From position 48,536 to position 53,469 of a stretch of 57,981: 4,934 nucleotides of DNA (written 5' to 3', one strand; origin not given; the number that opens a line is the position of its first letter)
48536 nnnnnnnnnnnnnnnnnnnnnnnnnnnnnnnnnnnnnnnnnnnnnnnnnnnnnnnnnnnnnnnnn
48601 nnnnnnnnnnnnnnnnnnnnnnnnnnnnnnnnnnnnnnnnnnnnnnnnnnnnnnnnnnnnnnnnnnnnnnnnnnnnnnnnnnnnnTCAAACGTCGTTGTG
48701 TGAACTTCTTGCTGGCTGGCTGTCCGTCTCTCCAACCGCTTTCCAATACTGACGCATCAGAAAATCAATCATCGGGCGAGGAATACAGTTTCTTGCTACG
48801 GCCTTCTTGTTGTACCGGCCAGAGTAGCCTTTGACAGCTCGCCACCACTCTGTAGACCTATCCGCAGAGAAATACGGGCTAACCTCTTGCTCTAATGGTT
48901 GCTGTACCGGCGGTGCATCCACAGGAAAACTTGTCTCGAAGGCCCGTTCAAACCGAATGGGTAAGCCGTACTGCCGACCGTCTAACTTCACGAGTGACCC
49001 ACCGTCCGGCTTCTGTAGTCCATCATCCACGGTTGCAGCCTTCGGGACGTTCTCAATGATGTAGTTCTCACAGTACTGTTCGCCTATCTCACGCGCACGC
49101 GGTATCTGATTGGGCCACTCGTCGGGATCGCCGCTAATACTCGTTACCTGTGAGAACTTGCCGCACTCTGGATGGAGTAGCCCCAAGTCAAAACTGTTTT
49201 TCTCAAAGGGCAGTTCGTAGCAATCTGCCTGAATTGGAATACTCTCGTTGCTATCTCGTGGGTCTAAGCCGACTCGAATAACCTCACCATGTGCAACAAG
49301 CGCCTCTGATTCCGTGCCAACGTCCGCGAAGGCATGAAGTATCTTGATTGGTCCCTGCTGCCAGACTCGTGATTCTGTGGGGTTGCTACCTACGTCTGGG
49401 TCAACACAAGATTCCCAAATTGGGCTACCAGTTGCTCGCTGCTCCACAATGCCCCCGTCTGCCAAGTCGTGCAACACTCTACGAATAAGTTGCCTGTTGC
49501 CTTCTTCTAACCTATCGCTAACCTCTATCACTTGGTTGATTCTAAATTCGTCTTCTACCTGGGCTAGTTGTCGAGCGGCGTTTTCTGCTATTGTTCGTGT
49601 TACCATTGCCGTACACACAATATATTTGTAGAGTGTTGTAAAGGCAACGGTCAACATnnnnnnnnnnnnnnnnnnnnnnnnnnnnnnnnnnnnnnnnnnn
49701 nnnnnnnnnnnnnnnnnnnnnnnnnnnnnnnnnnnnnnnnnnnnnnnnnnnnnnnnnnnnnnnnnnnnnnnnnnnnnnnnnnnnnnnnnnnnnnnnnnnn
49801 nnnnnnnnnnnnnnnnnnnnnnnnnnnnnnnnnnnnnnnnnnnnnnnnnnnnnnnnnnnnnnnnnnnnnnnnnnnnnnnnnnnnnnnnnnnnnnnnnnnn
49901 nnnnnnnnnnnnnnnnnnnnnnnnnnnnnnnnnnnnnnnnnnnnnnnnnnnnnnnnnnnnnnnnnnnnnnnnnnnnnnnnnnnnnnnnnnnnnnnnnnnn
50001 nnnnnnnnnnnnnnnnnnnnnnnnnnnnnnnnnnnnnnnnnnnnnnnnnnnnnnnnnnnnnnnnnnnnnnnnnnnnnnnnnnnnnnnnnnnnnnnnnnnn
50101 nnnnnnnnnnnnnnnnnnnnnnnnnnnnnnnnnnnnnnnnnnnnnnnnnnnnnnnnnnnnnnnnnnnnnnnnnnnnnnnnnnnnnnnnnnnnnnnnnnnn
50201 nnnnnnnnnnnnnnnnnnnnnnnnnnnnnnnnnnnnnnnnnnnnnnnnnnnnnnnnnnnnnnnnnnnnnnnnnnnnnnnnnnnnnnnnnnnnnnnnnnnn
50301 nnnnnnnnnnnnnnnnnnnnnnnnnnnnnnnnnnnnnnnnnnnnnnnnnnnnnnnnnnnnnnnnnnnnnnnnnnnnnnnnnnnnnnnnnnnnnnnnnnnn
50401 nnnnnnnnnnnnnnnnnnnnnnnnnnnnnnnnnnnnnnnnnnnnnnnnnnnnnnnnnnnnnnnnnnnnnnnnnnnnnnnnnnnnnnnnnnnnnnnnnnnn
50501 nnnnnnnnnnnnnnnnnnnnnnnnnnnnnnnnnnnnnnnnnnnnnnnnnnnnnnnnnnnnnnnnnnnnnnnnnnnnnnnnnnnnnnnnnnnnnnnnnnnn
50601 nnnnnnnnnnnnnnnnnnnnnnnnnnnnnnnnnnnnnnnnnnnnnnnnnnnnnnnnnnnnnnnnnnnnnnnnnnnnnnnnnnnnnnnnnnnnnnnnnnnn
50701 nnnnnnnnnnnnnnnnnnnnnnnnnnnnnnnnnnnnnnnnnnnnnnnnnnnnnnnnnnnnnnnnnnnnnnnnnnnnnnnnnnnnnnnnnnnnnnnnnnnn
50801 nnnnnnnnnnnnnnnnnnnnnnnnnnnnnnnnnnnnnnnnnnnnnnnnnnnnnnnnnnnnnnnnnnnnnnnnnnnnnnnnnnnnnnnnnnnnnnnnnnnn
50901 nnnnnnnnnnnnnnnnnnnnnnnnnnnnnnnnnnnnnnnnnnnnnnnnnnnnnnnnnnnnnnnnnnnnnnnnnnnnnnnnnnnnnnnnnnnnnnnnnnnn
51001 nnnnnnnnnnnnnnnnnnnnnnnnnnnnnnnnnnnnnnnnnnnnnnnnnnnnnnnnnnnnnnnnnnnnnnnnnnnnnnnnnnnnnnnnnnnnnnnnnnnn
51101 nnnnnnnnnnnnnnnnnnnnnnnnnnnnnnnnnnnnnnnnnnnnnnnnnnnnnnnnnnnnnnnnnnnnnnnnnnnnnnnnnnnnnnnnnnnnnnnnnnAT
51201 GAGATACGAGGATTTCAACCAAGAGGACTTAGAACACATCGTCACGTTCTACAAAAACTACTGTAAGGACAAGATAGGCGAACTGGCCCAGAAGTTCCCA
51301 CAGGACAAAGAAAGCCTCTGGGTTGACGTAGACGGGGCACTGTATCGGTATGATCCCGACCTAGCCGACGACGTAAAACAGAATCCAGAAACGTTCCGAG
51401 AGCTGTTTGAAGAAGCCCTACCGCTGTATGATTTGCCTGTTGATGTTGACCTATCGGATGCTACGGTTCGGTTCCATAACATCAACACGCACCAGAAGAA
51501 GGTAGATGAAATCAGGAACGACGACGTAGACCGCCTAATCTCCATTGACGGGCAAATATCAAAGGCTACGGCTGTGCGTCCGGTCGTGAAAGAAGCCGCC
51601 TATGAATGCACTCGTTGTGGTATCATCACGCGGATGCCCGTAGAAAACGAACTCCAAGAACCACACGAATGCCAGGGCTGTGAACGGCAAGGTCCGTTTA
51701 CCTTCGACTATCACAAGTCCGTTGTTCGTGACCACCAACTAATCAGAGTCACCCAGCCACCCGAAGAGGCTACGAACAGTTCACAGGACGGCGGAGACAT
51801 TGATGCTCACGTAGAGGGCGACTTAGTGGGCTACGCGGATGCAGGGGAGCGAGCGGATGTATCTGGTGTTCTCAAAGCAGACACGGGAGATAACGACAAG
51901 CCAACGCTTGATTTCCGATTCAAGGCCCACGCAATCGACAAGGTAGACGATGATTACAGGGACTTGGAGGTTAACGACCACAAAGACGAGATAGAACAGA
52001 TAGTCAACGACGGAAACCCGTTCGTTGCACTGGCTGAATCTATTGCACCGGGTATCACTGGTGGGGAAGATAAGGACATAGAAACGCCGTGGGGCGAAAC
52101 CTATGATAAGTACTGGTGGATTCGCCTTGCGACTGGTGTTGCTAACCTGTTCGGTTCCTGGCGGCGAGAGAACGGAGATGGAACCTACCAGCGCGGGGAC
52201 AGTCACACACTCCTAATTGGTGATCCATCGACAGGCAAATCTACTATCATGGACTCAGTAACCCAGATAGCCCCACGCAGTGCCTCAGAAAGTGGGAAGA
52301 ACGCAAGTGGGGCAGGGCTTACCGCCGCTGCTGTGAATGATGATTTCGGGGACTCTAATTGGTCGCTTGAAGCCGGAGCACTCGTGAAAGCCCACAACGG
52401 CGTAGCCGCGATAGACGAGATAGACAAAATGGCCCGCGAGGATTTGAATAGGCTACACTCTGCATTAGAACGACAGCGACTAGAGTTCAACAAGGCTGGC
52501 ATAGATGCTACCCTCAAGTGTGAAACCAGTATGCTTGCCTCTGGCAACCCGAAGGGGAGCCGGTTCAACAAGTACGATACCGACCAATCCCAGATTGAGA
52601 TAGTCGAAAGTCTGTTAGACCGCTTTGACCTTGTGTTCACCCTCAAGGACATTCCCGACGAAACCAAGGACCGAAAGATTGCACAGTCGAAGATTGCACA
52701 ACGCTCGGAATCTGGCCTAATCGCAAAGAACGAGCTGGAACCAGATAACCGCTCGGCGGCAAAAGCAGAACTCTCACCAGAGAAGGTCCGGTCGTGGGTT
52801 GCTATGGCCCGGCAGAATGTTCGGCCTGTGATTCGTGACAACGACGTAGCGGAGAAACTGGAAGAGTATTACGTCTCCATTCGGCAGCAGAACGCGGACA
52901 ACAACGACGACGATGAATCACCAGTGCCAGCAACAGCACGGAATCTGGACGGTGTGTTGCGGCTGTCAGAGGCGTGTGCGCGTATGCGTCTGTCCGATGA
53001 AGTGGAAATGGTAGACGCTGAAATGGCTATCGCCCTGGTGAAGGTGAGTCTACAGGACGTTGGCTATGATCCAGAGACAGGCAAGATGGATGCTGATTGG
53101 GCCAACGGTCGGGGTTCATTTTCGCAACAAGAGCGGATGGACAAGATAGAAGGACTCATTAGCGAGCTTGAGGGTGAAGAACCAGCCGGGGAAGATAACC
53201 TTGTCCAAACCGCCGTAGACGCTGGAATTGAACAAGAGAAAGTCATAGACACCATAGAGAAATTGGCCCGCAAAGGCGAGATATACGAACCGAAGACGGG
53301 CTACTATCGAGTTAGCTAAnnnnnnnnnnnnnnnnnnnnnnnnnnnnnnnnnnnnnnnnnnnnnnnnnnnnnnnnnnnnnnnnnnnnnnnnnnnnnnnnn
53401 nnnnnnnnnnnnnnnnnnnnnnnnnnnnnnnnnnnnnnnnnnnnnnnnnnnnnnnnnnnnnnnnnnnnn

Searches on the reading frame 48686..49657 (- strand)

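Call 15: search_protein_families(library=pfam, proteins=[window:48686-49657:-], max_evalue=0.01)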
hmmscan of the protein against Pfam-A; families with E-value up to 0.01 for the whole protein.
window:48686-49657:- (323 aa): 0 families

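Call 16: search_protein_families(library=phrogs, proteins=[window:48686-49657:-], max_evalue=0.01)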
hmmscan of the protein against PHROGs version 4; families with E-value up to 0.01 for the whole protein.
window:48686-49657:- (323 aa): 1 family
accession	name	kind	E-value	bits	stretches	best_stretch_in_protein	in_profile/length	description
phrog_363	-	other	3e-06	27.6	1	100-282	50-192/327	DNA methyltransferase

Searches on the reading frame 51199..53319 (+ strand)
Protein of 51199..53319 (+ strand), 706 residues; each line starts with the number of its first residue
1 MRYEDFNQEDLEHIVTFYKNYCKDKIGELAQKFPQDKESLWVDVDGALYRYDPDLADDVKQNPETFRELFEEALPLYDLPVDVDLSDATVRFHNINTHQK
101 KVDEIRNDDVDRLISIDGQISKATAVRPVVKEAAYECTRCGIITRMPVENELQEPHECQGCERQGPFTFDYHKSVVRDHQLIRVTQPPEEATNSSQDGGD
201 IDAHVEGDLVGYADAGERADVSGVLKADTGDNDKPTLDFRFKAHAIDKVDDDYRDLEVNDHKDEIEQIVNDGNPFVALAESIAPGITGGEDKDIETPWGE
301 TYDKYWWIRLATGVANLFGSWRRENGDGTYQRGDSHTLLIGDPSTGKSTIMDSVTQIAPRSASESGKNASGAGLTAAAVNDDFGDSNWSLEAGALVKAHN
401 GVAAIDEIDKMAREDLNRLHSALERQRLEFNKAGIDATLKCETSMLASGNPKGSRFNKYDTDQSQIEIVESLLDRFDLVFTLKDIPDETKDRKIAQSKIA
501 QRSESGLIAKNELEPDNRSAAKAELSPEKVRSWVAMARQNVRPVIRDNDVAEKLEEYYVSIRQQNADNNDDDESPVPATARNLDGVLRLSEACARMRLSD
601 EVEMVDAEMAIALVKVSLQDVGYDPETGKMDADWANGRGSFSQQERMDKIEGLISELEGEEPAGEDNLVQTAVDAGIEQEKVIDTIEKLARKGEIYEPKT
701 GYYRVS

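Call 15: search_protein_families(library=pfam, proteins=[window:51199-53319:+], max_evalue=0.01)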
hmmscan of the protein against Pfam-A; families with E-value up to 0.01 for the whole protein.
window:51199-53319:+ (706 aa): 10 families
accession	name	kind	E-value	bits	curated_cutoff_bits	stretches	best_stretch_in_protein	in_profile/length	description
PF00493.29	MCM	-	8.9e-61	205.3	23.3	1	315-497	38-219/224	MCM P-loop domain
PF17855.7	MCM_lid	-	4.5e-22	78.8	27.4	1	529-617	2-86/87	MCM AAA-lid domain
PF17207.9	MCM_OB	-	1.9e-20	73.4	24.8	1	104-227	4-124/126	MCM OB domain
PF01078.27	Mg_chelatase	-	2.9e-09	37.1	20.3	1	389-486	96-203/207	Magnesium chelatase, subunit ChlI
PF07728.20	AAA_5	-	2.6e-05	24.7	22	1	336-453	1-125/139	AAA domain (dynein-related subfamily)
PF22798.2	DUF5817_CT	-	2.7e-05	24.3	29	1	660-704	11-53/54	DUF5817, C-terminal domain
PF21120.3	MCM_WH_arc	-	8.6e-05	22.9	26.1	1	666-704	24-63/63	Archaeal MCM, winged-helix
PF13555.12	AAA_29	-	0.00073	19.7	27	1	334-356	23-44/61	P-loop containing region of AAA domain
PF00004.35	AAA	-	0.0054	17.6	21.2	0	338-421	2-90/131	ATPase family associated with various cellular activities (AAA)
PF13191.12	AAA_16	-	0.0059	17.6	32.6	0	333-425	22-122/167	AAA ATPase domain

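Call 71: search_dna_similar(query=window:51199-53316:+, collection=phages, mode=protein, max_evalue=1e-10, max_rows=12)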
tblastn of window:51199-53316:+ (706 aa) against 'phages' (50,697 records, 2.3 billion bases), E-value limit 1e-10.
Records with a match: 19; places in all: 19; records where one place covers at least 80% of the query: 16.
Best place of each record, by identity: <60% 19.
By first word of the organism name: Halorubrum 6; Haloarcula 4; Thermococcus 3; Haloferax 2; Methanocaldococcus 2; Haloarchaeal 1; Altiarchaeum 1.
By host as written in the record: Halorubrum sp. 4; - 3; Haloferax sp. LR2-5 2; Haloarcula sinaiiensis 2; Methanocaldococcus fervens 2; Thermococcus sp. 'Bio pl 0405IT2' 2; Natrinema thermotolerans A29 1; Halorubrum coriense 1; and 2 more.
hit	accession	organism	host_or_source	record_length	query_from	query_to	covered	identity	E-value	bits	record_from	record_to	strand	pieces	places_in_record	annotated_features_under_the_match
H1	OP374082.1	Haloarchaeal virus HJTV-4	Natrinema thermotolerans A29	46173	7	700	98%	40.6%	2e-126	420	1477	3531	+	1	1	AAA family ATPase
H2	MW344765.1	Halorubrum virus Humcor1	Halorubrum coriense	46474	7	704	99%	34.8%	2e-110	374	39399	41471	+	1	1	mcm: minichromosome maintenance protein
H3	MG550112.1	Haloferax tailed virus 1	Haloferax sp. LR2-5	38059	23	704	97%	34.0%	1e-101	348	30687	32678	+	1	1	MCM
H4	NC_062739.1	Haloferax tailed virus 1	Haloferax sp. LR2-5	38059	23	704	97%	34.0%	1e-101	348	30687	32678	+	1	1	DNA helicase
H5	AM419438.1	Halorubrum virus BJ1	hypersaline lake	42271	7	704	99%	33.2%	2e-102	350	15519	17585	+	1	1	hypothetical protein (x2)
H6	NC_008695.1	Halorubrum virus BJ1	hypersaline lake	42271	7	704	99%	33.2%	2e-102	350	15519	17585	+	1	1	DNA helicase | hypothetical protein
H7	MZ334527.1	Haloarcula tailed virus 3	Halorubrum sp.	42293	14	706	98%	33.3%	1e-97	336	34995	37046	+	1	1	MCM helicase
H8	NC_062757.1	Haloarcula tailed virus 3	Halorubrum sp.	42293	14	706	98%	33.3%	1e-97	336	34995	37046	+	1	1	DNA helicase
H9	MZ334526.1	Halorubrum tailed virus 29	Halorubrum sp.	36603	17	706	98%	32.7%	6e-80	284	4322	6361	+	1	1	MCM helicase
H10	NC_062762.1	Halorubrum tailed virus 29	Halorubrum sp.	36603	17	706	98%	32.7%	6e-80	284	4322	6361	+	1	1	DNA helicase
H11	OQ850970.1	Halorubrum tailed virus BLv36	Halorubrum sp. BL36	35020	4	703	99%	31.8%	4e-81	288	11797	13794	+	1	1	hypothetical protein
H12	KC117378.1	Haloarcula sinaiiensis tailed virus 1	Haloarcula sinaiiensis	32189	7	633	89%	35.0%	6e-91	317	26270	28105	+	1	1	45: MCM DNA helicase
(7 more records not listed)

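Call 72: search_dna_similar(query=window:51199-53316:+, collection=plasmids, mode=protein, max_evalue=1e-10, max_rows=12)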
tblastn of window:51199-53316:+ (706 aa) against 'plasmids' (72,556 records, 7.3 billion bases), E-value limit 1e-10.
Records with a match: 30; places in all: 37; records where one place covers at least 80% of the query: 21.
Best place of each record, by identity: <60% 30.
By first word of the organism name: Haloarcula 5; Methanocaldococcus 4; Natrinema 3; Halorussus 3; Natronosalvus 2; Methanosphaera 2; Actinarchaeum 1; Halopiger 1; Halobacterium 1; Methanomethylovorans 1; and 7 more.
By predicted mobility (MOB-suite, as given by PLSDB): non-mobilizable 30.
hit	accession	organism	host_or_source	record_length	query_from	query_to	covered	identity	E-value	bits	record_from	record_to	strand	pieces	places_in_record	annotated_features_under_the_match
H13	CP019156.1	Haloarcula taiwanensis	single cell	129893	7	696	98%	42.4%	8e-142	466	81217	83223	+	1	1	ATP-dependent DNA helicase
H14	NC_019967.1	Natrinema pellirubrum DSM 15624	-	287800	1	697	99%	41.3%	2e-136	450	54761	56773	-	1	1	minichromosome maintenance protein MCM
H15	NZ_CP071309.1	Actinarchaeum halophilum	soil,soil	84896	9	705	99%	41.0%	5e-141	464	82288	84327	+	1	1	minichromosome maintenance protein MCM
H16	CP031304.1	Natrinema thermotolerans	Cell culture,Korean salt-fermented food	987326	7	700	98%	40.6%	6e-126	420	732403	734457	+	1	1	AAA family ATPase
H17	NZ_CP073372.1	Haloarcula sinaiiensis ATCC 33800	cell culture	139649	7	646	91%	44.0%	3e-140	461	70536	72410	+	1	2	minichromosome maintenance protein MCM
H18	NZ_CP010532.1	Haloarcula sp. CBA1115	monoisolate,Solar salt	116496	7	646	91%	43.1%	8e-142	466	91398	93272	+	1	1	minichromosome maintenance protein MCM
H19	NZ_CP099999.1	Natronosalvus halobius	cell culture,sediment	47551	9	703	98%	38.4%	4e-130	432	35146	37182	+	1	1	minichromosome maintenance protein MCM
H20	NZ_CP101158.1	Natronosalvus amylolyticus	cell culture,sediment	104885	17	706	98%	38.4%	2e-126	422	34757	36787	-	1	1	minichromosome maintenance protein MCM | ArsR family transcriptional regulator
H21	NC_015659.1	Halopiger xanaduensis SH-6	sediment of Lake Shangmatala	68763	17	706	98%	38.2%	5e-123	411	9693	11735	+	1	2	minichromosome maintenance protein MCM | helix-turn-helix domain-containing protein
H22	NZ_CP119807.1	Halorussus lipolyticus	cell culture,coastal saline-alkali land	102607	7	702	99%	37.1%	3e-112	380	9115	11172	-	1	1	none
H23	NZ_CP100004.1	Halorussus vallis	cell culture,saline soil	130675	14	706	98%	37.1%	3e-119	400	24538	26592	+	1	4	minichromosome maintenance protein MCM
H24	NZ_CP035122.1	Halorussus pelagicus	pure culture,salted brown alga Laminaria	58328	7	706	99%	36.5%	7e-113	382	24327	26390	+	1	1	minichromosome maintenance protein MCM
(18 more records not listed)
